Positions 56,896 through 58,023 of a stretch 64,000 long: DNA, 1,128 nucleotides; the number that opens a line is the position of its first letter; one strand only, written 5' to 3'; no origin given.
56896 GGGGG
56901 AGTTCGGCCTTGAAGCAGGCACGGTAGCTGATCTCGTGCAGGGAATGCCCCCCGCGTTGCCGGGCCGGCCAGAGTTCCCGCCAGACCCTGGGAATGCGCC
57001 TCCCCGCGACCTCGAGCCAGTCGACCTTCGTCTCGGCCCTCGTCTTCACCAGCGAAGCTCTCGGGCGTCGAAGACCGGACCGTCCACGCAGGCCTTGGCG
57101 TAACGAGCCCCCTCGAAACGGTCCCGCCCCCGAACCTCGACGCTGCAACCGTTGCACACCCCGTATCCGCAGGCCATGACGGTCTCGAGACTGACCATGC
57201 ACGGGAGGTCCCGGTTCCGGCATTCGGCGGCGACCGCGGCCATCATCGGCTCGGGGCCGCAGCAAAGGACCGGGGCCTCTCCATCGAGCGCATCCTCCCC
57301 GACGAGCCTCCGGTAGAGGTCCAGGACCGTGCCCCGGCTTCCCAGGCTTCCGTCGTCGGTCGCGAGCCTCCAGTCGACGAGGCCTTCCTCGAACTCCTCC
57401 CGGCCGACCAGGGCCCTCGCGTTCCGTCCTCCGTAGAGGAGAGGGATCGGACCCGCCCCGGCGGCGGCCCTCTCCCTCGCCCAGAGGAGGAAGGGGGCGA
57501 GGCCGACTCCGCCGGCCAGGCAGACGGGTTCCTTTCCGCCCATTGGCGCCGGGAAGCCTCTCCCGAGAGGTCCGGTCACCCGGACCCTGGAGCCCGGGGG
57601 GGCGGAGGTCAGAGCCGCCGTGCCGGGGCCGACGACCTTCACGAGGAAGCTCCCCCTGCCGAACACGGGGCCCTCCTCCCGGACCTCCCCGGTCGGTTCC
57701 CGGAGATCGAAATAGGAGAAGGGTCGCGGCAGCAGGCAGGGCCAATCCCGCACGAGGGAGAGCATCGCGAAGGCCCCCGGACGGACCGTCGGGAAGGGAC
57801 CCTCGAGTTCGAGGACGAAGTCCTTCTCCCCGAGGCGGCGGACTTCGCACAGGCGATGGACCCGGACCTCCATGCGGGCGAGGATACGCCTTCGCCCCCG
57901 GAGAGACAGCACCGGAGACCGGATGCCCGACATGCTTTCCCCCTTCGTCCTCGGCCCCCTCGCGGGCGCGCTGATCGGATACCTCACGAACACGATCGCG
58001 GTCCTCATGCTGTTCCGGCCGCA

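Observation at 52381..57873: Six-gene operon linking a PyrK-like flavoprotein, an orphan DNA methyltransferase, a GNAT, two unknown membrane proteins and a zinc-ribbon CPBP/Abi protease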

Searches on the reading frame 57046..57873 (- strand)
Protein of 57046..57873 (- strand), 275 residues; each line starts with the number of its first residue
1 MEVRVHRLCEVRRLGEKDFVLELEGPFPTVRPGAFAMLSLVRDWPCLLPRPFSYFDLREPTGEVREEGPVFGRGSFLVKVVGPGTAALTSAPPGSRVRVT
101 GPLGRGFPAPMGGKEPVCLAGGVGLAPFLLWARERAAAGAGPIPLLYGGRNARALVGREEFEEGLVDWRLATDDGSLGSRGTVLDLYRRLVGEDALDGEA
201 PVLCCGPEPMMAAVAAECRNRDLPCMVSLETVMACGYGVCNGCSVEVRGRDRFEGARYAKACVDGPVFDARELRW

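Call 4: search_protein_families(library=pfam, proteins=[window:57046-57873:-], max_evalue=0.01)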
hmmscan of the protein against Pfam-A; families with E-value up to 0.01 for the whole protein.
window:57046-57873:- (275 aa): 2 families
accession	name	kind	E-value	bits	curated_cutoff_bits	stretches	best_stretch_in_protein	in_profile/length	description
PF10418.14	DHODB_Fe-S_bind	-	2.2e-13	50.1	23.9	1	230-273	1-40/41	Iron-sulfur cluster binding domain of dihydroorotate dehydrogenase B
PF00175.26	NAD_binding_1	-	2.5e-08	35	22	1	119-215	2-108/109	Oxidoreductase NAD-binding domain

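Call 5: search_protein_families(library=padloc, proteins=[window:57046-57873:-], max_evalue=0.01)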
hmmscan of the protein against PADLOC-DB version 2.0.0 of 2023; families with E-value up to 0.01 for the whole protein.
window:57046-57873:- (275 aa): 0 families

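Call 6: search_protein_families(library=ncbifam, proteins=[window:57046-57873:-], max_evalue=0.01)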
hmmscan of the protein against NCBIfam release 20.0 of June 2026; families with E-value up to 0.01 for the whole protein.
window:57046-57873:- (275 aa): 16 families
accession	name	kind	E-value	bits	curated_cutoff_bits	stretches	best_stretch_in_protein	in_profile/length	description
NF000796.0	PRK00054.1-1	equivalog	2.7e-33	115.3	224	1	74-273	53-235/254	dihydroorotate dehydrogenase electron transfer subunit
NF000798.0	PRK00054.1-3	equivalog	6.8e-33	114.3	219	1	4-273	6-242/244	dihydroorotate dehydrogenase electron transfer subunit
NF004862.0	PRK06222.1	subfamily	5.7e-30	104.8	220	1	76-275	61-250/281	sulfide/dihydroorotate dehydrogenase-like FAD/NAD-binding protein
NF000799.0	PRK00054.1-4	equivalog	2.1e-28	99.1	314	1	30-272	33-255/258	dihydroorotate dehydrogenase electron transfer subunit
NF009414.0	PRK12778.1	equivalog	1.9e-27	95.9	1103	1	75-275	60-250/752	bifunctional dihydroorotate dehydrogenase B NAD binding subunit/NADPH-dependent glutamate synthase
NF000797.0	PRK00054.1-2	equivalog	1.7e-19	70.2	270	1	76-270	77-262/267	dihydroorotate dehydrogenase electron transfer subunit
NF009413.0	PRK12775.1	equivalog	2.3e-17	62.1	1895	1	101-272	88-247/1006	putative trifunctional 2-polyprenylphenol hydroxylase/glutamate synthase subunit beta/ferritin domain-containing protein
NF006220.0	PRK08345.1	subfamily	6.2e-12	45.3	395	2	181-269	202-283/294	cytochrome-c3 hydrogenase subunit gamma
NF009415.0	PRK12779.1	equivalog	1.9e-11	42.6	1519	1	97-275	732-920/944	putative bifunctional glutamate synthase subunit beta/2-polyprenylphenol hydroxylase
NF040810.1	BenC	equivalog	1e-10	41.3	430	1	74-223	164-320/333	benzoate 1,2-dioxygenase electron transfer component BenC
NF040830.1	sulfhyd_ShyC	equivalog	1.5e-08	34.1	600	1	179-269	194-277/288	NAD(P)-dependent hydrogenase/sulfhydrogenase 2 subunit gamma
NF045803.1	MethMoxFADbindMmoC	equivalog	3e-07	29.6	500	1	76-224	173-331/343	aromatic/alkene monooxygenase hydroxylase FAD-binding subunit MmoC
TIGR02911.1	sulfite_red_B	equivalog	9.4e-07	28.2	288.6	1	77-269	62-252/261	anaerobic sulfite reductase subunit AsrB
NF040835.1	sulfhyd_HydG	equivalog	2.5e-06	27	650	1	200-269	215-280/292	NADPH-dependent hydrogenase/sulfhydrogenase 1 subunit gamma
NF058606.1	GlBtMonoRdsGbcB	equivalog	0.00025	20.1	500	0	94-216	99-230/362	glycine betaine monooxygenase reductase subunit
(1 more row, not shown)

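Call 17: find_homologous_proteins(query=window:57046-57873:-, max_evalue=0.001)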
Query window:57046-57873:- (275 aa): 5459 proteins with E <= 0.001 among 8000 candidates; the best 120 are listed.
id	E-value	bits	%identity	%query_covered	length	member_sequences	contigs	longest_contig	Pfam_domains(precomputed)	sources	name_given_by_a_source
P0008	1.5e-182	623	100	100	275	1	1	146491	PF10418.15,PF00175.27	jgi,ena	-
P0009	7.6e-104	365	64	100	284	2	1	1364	PF10418.15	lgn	-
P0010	2.0e-100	354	63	99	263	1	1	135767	PF10418.15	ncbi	ncbi:MAG: dihydroorotate dehydrogenase electron transfer subunit [Planctomycetota bacterium]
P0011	1.1e-96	341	59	99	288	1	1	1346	PF10418.15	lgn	-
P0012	3.4e-96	340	59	100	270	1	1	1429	PF10418.15,PF00175.27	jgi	jgi:dihydroorotate dehydrogenase electron transfer subunit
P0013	1.0e-95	338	60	100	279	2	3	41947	PF10418.15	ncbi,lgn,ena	-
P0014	2.4e-95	337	59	99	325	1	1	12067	PF10418.15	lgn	-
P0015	3.1e-94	333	60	100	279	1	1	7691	PF10418.15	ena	-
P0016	3.5e-93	330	58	99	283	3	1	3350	PF10418.15,PF00175.27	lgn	-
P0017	6.2e-93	329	59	100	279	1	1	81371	PF10418.15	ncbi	-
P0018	4.9e-92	326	58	100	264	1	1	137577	PF10418.15,PF00175.27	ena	-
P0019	1.5e-91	325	56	99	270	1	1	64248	PF10418.15,PF00175.27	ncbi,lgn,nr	ncbi:MAG: hypothetical protein CSA62_12475 [Planctomycetota bacterium]|nr:MAG: hypothetical protein 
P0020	2.9e-90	320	57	100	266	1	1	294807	PF10418.15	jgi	jgi:dihydroorotate dehydrogenase electron transfer subunit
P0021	7.2e-90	319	57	100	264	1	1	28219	PF10418.15,PF00175.27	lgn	-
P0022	7.8e-90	319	58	97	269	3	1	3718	PF10418.15,PF00175.27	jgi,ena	-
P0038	3.3e-76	274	53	99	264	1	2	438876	PF10418.15,PF00175.27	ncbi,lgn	ncbi:MAG: dihydroorotate dehydrogenase electron transfer subunit [Planctomycetota bacterium]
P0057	1.3e-70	256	51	99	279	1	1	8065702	PF10418.15,PF00175.27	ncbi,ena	-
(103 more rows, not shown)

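Call 18: find_encoding_contigs(protein=P0010, flank=10000, max_places=2)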
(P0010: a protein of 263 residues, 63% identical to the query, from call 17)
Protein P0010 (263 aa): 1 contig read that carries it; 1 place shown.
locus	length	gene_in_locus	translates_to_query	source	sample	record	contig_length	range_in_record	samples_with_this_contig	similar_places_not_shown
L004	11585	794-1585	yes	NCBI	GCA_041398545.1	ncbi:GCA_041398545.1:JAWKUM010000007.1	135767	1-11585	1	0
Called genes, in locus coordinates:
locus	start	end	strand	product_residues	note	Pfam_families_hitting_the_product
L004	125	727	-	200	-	PF04286:DUF445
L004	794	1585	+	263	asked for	PF10418:DHODB_Fe-S_bind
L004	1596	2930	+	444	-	PF01555:N6_N4_Mtase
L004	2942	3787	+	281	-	PF00583:Acetyltransf_1, PF13508:Acetyltransf_7, PF08445:FR47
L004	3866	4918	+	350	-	PF17263:DUF5329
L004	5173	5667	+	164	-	PF00486:Trans_reg_C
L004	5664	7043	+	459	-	PF00672:HAMP (weak), PF00512:HisKA, PF13581:HATPase_c_2 (weak), PF02518:HATPase_c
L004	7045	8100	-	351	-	PF02517:Rce1-like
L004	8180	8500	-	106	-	PF12679:ABC2_membrane_2, PF12730:ABC2_membrane_4 (weak)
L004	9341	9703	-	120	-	PF00005:ABC_tran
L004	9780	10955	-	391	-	PF12679:ABC2_membrane_2, PF12698:ABC2_membrane_3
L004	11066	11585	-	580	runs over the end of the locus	PF07719:TPR_2 (faint), PF12895:ANAPC3 (faint), PF13428:TPR_14 (faint), PF13432:TPR_16 (faint), PF14559:TPR_19 (weak), PF13431:TPR_17 (faint)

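Call 19: find_encoding_contigs(protein=P0017, flank=10000, max_places=2)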
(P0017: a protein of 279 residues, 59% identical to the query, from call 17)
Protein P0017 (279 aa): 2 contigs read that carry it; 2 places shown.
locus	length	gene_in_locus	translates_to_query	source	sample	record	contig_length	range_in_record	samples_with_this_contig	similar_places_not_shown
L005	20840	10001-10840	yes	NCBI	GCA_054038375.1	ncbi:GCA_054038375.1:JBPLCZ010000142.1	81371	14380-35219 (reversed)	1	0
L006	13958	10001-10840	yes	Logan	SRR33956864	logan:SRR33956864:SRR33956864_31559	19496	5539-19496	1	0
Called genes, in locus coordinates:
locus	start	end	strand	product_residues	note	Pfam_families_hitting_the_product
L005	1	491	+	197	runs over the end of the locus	PF00293:NUDIX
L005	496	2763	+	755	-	PF00676:E1_dh, PF02779:Transket_pyr, PF02780:Transketolase_C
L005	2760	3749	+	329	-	-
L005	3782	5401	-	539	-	-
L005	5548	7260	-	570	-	-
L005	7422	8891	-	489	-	-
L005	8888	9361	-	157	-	PF00293:NUDIX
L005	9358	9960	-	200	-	PF04286:DUF445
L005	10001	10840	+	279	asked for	PF10418:DHODB_Fe-S_bind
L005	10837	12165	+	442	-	PF01555:N6_N4_Mtase, PF01170:UPF0020 (faint)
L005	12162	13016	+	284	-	PF00583:Acetyltransf_1, PF13508:Acetyltransf_7 (weak), PF08445:FR47 (weak)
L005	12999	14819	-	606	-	PF13428:TPR_14 (faint), PF07719:TPR_2 (faint), PF12895:ANAPC3 (faint), PF14559:TPR_19 (faint)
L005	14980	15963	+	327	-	-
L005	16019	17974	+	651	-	PF01347:TPR_Vitellogenin (faint), PF23271:HEAT_GCN1 (faint), PF03130:HEAT_PBS (faint), PF05004:IFRD (faint), PF01602:Adaptin_N (weak), PF13646:HEAT_2, PF02985:HEAT (weak), PF13646:HEAT_2, +4 more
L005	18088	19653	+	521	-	PF00749:tRNA-synt_1c, PF19269:Anticodon_2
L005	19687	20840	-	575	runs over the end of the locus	PF14321:DUF4382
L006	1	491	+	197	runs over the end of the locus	PF00293:NUDIX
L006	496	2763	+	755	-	PF00676:E1_dh, PF02779:Transket_pyr, PF02780:Transketolase_C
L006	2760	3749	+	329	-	-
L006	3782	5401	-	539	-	-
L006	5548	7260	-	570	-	-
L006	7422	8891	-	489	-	-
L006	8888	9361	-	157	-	PF00293:NUDIX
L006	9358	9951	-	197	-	PF04286:DUF445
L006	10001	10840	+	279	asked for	PF10418:DHODB_Fe-S_bind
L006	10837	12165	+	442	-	PF01555:N6_N4_Mtase, PF01170:UPF0020 (faint)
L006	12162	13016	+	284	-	PF00583:Acetyltransf_1, PF13508:Acetyltransf_7 (weak), PF08445:FR47 (weak)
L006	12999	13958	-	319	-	?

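Call 22: find_encoding_contigs(protein=P0057, flank=8000, max_places=1)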
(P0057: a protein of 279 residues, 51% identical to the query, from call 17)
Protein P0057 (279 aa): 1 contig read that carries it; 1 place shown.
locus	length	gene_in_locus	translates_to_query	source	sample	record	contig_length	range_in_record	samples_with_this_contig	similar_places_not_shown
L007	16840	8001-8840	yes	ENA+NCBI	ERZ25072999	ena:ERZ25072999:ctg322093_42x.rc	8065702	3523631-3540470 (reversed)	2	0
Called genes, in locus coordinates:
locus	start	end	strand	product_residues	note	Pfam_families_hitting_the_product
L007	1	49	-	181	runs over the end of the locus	-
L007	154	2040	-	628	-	PF00005:ABC_tran, PF02463:SMC_N (faint), PF13555:AAA_29 (faint), PF13304:AAA_21 (faint), PF12848:ABC_tran_Xtn, PF00005:ABC_tran, PF16326:ABC_tran_CTD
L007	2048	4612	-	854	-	PF13620:CarboxypepD_reg (faint)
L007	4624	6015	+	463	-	-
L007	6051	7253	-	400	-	-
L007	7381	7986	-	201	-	PF04286:DUF445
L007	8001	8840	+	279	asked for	PF00175:NAD_binding_1 (weak), PF10418:DHODB_Fe-S_bind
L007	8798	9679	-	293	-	PF05118:Asp_Arg_Hydrox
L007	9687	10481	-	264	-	PF00578:AhpC-TSA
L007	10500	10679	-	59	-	-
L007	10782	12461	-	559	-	-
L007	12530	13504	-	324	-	-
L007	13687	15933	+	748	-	PF03176:MMPL, PF02460:Patched (weak), PF12349:Sterol-sensing, PF02355:SecD_SecF_C (weak)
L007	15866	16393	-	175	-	PF22784:PTP-SAK, PF00782:DSPc, PF22741:PTP-NADK, PF22785:Tc-R-P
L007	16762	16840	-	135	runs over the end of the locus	-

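Call 23: find_encoding_contigs(protein=P0020, flank=8000, max_places=1)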
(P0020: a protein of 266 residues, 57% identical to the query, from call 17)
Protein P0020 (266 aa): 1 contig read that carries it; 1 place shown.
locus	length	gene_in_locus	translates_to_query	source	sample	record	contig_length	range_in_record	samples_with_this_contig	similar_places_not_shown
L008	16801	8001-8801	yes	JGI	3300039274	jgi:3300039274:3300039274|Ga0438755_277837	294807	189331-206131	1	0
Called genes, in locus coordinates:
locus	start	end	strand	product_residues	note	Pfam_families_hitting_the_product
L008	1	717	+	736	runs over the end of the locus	PF00676:E1_dh, PF02779:Transket_pyr, PF02780:Transketolase_C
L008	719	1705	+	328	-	-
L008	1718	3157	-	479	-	-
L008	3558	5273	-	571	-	-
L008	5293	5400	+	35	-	-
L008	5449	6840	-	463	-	-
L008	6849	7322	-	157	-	PF00293:NUDIX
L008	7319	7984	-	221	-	PF04286:DUF445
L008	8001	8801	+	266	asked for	PF10418:DHODB_Fe-S_bind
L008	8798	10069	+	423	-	PF01555:N6_N4_Mtase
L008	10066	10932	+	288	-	PF13302:Acetyltransf_3 (faint), PF00583:Acetyltransf_1, PF13673:Acetyltransf_10 (weak), PF08445:FR47 (weak), PF13508:Acetyltransf_7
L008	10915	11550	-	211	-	-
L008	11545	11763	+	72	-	-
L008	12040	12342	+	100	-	-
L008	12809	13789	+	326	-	-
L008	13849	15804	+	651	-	PF13513:HEAT_EZ (faint), PF02985:HEAT (faint), PF03130:HEAT_PBS (faint), PF23271:HEAT_GCN1 (faint), PF12755:Vac14_Fab1_bd (faint), PF23227:HEAT_MROH2B_C (faint), PF00514:Arm (faint), PF13646:HEAT_2, +2 more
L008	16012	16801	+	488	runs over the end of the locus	PF00749:tRNA-synt_1c, PF19269:Anticodon_2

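Call 48: search_solved_structures(query=window:57046-57873:-, max_evalue=0.001)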
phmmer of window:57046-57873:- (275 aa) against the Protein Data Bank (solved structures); distinct sequences matched with E-value up to 0.001: 18.
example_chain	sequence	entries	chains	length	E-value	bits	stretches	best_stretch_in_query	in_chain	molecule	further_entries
4ylf_A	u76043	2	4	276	4.3e-20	75.2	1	67-275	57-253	Dihydroorotate dehydrogenase B (NAD(+)), electron transfer subunit homolog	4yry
1ep1_B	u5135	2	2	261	1.4e-19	73.5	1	83-273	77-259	DIHYDROOROTATE DEHYDROGENASE B (PYRK SUBUNIT)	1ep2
1ep3_B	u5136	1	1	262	1.5e-19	73.4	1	83-273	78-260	DIHYDROOROTATE DEHYDROGENASE B (PYRK SUBUNIT)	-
5ksw_B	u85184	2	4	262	1.1e-18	70.5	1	83-273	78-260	Dihydroorotate dehydrogenase B (NAD(+)), electron transfer subunit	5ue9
5jca_S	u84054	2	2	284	3.1e-13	52.7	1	76-275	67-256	NADH-dependent Ferredoxin:NADP Oxidoreductase (NfnI) subunit beta | NADH-dependent Ferredoxin:NADP Oxidoreductase subunit beta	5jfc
7c3a_A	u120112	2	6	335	5.6e-07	32.1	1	90-215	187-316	Ferredoxin reductase component of carbazole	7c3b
9nez_C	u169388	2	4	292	1e-06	31.3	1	77-269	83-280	Sulfhydrogenase 1 subunit gamma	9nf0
1krh_A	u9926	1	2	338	7.6e-05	25.1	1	89-216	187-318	Benzoate 1,2-Dioxygenase Reductase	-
5vj7_B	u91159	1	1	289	7.8e-05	25.1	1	204-275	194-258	Ferredoxin-NADP(+) reductase subunit alpha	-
7qty_A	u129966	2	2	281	9.6e-05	24.8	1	86-167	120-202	Na(+)-translocating NADH-quinone reductase subunit F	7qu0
7ylr_A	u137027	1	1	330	0.0001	24.7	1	99-221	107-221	Ferredoxin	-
1bqe_A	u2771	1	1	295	0.00025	23.5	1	81-135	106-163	FERREDOXIN--NADP REDUCTASE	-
7qu3_A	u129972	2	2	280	0.0003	23.2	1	89-215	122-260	Na(+)-translocating NADH-quinone reductase subunit F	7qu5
2bmw_A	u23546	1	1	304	0.00077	21.8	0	81-135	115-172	FERREDOXIN--NADP REDUCTASE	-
2pia_A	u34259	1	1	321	0.00088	21.6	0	91-214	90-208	PHTHALATE DIOXYGENASE REDUCTASE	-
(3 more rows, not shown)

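Call 70: find_encoding_contigs(protein=P0018, flank=7000, max_places=1)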
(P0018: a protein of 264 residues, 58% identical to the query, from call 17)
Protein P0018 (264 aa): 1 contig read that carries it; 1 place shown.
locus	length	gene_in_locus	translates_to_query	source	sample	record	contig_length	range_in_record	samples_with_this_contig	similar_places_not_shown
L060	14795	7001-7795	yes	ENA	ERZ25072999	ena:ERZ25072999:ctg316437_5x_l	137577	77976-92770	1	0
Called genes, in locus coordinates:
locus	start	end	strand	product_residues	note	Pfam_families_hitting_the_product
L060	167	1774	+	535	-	PF04055:Radical_SAM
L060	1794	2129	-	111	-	-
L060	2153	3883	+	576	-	PF00246:Peptidase_M14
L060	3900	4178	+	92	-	PF24693:DUF7660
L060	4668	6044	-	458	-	-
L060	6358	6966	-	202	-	PF04286:DUF445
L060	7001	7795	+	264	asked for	PF00175:NAD_binding_1 (weak), PF10418:DHODB_Fe-S_bind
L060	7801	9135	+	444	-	PF01555:N6_N4_Mtase, PF01170:UPF0020 (faint)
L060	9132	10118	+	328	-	PF00583:Acetyltransf_1 (weak), PF08445:FR47 (weak)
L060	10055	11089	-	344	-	-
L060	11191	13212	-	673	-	PF12679:ABC2_membrane_2, PF12698:ABC2_membrane_3, PF12730:ABC2_membrane_4 (weak), PF02517:Rce1-like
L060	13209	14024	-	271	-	PF00005:ABC_tran, PF13304:AAA_21 (weak)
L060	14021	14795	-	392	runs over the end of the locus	PF12679:ABC2_membrane_2, PF12698:ABC2_membrane_3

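Call 71: find_encoding_contigs(protein=P0019, flank=7000, max_places=1)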
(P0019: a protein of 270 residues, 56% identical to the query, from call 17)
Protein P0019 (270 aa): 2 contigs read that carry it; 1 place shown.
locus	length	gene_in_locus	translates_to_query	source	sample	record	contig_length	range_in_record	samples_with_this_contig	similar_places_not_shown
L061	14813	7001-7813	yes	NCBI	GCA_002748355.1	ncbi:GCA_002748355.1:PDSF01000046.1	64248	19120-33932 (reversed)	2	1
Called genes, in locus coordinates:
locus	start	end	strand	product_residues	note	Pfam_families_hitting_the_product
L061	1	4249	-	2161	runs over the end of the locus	PF00109:ketoacyl-synt, PF02801:Ketoacyl-synt_C, PF16197:KAsynt_C_assoc, PF22336:RhiE-like_linker, PF22621:CurL-like_PKS_C, PF00698:Acyl_transf_1, PF08659:KR, PF21089:PKS_DH_N, +6 more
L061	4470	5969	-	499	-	PF14559:TPR_19 (faint)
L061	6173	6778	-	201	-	PF04286:DUF445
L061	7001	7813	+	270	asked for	PF00175:NAD_binding_1 (faint), PF10418:DHODB_Fe-S_bind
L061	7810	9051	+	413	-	PF01555:N6_N4_Mtase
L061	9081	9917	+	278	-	PF00583:Acetyltransf_1 (weak)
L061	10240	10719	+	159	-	-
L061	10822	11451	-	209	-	-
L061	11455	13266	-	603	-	PF02517:Rce1-like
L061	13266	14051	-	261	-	PF00005:ABC_tran, PF13604:AAA_30 (faint), PF13304:AAA_21 (weak)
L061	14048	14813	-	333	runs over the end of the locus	PF12698:ABC2_membrane_3 (weak)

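Call 72: find_encoding_contigs(protein=P0038, flank=7000, max_places=1)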
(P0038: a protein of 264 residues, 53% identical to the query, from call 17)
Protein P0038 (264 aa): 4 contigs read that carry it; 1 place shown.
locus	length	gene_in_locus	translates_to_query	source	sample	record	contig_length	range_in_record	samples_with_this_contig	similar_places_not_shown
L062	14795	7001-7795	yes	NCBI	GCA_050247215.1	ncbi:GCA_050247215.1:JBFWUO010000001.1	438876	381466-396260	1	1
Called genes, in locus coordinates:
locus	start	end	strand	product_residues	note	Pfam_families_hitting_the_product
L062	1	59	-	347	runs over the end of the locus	PF13641:Glyco_tranf_2_3, PF00535:Glycos_transf_2, PF10111:Glyco_tranf_2_2 (weak), PF13632:Glyco_trans_2_3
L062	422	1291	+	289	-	PF13489:Methyltransf_23, PF07021:MetW (weak), PF08241:Methyltransf_11, PF08242:Methyltransf_12, PF13649:Methyltransf_25, PF13847:Methyltransf_31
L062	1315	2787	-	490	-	-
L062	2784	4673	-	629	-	PF00005:ABC_tran, PF02367:TsaE (faint), PF13191:AAA_16 (faint), PF13555:AAA_29 (faint), PF02463:SMC_N (faint), PF12848:ABC_tran_Xtn, PF00005:ABC_tran, PF16326:ABC_tran_CTD, +2 more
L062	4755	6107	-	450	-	-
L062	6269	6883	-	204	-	PF04286:DUF445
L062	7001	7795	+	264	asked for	PF00175:NAD_binding_1 (weak), PF10418:DHODB_Fe-S_bind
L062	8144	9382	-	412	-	PF00144:Beta-lactamase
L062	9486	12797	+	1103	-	PF02985:HEAT (faint), PF13646:HEAT_2 (weak), PF12717:Cnd1 (faint), PF01602:Adaptin_N (faint), PF13646:HEAT_2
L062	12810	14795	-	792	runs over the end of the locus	PF04542:Sigma70_r2, PF08281:Sigma70_r4_2, PF13620:CarboxypepD_reg (weak)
